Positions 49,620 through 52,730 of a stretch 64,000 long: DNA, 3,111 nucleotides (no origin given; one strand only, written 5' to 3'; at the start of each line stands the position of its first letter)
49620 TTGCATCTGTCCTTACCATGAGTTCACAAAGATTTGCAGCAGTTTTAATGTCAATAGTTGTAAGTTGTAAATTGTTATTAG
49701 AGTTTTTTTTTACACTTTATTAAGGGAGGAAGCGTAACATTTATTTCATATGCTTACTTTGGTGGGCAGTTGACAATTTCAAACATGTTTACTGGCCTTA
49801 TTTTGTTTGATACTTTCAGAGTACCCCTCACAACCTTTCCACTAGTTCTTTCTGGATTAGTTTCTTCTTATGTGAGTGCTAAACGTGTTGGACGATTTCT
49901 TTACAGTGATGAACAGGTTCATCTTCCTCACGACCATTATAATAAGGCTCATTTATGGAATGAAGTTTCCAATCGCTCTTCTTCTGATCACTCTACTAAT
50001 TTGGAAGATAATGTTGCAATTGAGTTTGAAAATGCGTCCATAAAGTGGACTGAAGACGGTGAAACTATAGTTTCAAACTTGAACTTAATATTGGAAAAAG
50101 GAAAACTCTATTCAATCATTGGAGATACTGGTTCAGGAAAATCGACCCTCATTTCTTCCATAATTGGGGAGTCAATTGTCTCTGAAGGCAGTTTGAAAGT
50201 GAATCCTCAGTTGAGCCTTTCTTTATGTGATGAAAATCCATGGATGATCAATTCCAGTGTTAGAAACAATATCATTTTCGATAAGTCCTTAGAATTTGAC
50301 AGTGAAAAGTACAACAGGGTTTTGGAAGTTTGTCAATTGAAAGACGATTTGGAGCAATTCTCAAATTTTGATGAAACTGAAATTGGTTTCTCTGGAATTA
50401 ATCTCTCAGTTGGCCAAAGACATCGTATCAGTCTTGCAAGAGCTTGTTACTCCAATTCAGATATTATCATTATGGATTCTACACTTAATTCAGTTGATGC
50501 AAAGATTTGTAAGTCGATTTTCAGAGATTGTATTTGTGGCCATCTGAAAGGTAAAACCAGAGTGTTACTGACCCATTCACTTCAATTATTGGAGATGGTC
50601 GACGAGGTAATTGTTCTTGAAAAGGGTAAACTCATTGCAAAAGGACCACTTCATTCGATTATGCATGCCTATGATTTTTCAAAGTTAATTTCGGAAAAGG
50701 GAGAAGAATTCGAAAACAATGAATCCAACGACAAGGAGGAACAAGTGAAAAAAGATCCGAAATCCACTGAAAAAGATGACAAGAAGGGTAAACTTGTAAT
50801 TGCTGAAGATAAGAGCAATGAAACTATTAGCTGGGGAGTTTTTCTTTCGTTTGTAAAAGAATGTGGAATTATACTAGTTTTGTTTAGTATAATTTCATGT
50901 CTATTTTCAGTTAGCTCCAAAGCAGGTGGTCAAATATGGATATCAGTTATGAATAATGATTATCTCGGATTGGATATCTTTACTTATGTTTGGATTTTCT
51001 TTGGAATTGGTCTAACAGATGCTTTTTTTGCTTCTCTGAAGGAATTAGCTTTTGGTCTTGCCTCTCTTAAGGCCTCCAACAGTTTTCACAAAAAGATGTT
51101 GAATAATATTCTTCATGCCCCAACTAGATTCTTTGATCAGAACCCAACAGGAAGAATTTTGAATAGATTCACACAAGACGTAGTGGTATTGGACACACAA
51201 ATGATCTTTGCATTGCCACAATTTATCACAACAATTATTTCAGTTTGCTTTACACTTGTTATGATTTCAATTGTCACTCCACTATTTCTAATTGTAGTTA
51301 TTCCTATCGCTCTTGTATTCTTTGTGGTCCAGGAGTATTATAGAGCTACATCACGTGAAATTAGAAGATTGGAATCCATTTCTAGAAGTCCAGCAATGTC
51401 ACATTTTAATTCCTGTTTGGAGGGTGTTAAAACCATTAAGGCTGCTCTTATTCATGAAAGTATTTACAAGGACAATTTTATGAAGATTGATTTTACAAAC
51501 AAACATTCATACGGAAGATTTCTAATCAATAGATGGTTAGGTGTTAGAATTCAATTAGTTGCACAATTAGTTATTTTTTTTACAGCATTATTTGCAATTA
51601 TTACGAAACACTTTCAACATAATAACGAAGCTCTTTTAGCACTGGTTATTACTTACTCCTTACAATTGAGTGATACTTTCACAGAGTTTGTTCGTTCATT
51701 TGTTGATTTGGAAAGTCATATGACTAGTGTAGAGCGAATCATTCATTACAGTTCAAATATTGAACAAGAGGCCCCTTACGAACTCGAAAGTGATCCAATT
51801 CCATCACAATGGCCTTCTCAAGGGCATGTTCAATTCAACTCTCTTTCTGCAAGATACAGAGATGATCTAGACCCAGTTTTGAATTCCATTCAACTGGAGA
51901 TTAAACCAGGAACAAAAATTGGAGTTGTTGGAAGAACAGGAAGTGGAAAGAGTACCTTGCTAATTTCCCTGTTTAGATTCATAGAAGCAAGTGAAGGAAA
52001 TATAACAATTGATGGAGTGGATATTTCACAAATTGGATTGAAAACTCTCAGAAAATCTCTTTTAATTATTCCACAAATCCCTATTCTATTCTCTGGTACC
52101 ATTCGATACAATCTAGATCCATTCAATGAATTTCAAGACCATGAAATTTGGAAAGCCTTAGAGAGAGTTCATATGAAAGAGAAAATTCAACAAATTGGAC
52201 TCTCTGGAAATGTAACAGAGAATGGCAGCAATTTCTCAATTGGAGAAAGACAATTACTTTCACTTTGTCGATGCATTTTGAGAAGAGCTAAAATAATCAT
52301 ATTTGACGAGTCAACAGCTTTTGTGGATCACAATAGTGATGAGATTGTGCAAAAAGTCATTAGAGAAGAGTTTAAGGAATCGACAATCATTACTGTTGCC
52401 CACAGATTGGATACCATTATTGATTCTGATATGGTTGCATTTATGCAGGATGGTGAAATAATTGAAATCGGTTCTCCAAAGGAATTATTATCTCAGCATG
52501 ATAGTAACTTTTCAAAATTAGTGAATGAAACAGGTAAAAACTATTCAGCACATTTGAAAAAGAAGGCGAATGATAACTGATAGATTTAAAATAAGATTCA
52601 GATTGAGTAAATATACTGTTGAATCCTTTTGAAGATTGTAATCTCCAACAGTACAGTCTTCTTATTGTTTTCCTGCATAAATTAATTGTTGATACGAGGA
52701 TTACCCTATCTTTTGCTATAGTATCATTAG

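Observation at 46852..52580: Head-to-head EcKL/CHK-like small-molecule kinase and ABCC exporter sharing a 175-bp intergenic region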

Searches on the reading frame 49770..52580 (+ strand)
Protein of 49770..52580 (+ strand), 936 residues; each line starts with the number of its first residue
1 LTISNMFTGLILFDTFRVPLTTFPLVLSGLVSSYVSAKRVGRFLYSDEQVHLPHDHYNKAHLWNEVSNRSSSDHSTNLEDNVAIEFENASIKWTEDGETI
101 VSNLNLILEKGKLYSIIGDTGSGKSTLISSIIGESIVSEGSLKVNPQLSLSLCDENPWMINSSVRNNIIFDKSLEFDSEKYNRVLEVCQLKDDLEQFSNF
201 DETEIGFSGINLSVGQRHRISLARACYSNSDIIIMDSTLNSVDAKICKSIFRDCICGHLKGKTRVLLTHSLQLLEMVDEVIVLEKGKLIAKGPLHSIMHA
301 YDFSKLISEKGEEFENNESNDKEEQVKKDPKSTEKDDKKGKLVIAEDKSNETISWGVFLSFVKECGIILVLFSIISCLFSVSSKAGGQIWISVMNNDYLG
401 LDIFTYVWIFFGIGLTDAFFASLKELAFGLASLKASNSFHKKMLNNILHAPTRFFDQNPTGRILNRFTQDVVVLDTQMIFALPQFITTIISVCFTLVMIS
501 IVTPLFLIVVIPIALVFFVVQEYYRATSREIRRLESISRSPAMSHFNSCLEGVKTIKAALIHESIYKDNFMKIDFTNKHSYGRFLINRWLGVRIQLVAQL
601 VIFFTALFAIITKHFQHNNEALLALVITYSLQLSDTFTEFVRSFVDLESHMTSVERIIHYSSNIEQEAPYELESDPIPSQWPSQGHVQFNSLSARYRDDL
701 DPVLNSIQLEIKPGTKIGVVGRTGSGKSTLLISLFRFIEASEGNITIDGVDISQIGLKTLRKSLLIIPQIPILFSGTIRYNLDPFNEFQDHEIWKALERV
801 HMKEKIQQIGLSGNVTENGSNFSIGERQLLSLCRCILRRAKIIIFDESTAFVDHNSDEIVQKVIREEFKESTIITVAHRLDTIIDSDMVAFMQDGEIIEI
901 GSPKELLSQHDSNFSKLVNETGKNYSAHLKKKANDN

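Call 8: search_protein_families(library=pfam, proteins=[window:49770-52580:+], max_evalue=0.01)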
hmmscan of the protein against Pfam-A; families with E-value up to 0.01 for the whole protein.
window:49770-52580:+ (936 aa): 19 families
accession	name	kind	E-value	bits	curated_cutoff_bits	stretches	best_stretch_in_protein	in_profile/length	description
PF00005.33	ABC_tran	-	1.3e-44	152.6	25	2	704-850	1-137/137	ABC transporter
PF00664.28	ABC_membrane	-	4.2e-32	112.3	28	1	367-635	2-272/274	ABC transporter transmembrane region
PF02463.25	SMC_N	-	1.9e-06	27.9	40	1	788-889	118-208/220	RecF/RecN/SMC N terminal domain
PF13555.12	AAA_29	-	3e-06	27.3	27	0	110-129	22-40/61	P-loop containing region of AAA domain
PF03193.22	RsgA_GTPase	-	3.5e-06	27.4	30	1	26-137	28-132/174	RsgA GTPase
PF00437.27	T2SSE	-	0.00014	21.1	24.9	0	714-746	142-174/370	Type II/IV secretion system protein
PF01926.29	MMR_HSR1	-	0.00021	21.8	21.9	0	716-740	1-24/113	50S ribosome-binding GTPase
PF00931.28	NB-ARC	-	0.0006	19.6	23.5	0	712-737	17-41/248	NB-ARC domain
PF01935.23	DUF87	-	0.00078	20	23.2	0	115-136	27-48/220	Helicase HerA, central domain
PF13401.12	AAA_22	-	0.00096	19.9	27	0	719-741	10-32/130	AAA domain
PF13191.12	AAA_16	-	0.0012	19.7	32.6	0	719-742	29-52/167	AAA ATPase domain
PF01580.24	FtsK_SpoIIIE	-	0.0018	18.2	24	0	715-734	39-59/221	FtsK/SpoIIIE family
PF00350.29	Dynamin_N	-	0.0019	18.7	27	0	116-142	3-29/168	Dynamin family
PF19993.5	DO-GTPase2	-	0.0025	17.9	27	0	717-738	3-24/226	Double-GTPase 2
PF25199.1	nSTAND_NTPase5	-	0.0026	18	34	0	713-732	40-59/145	Novel STAND NTPase 5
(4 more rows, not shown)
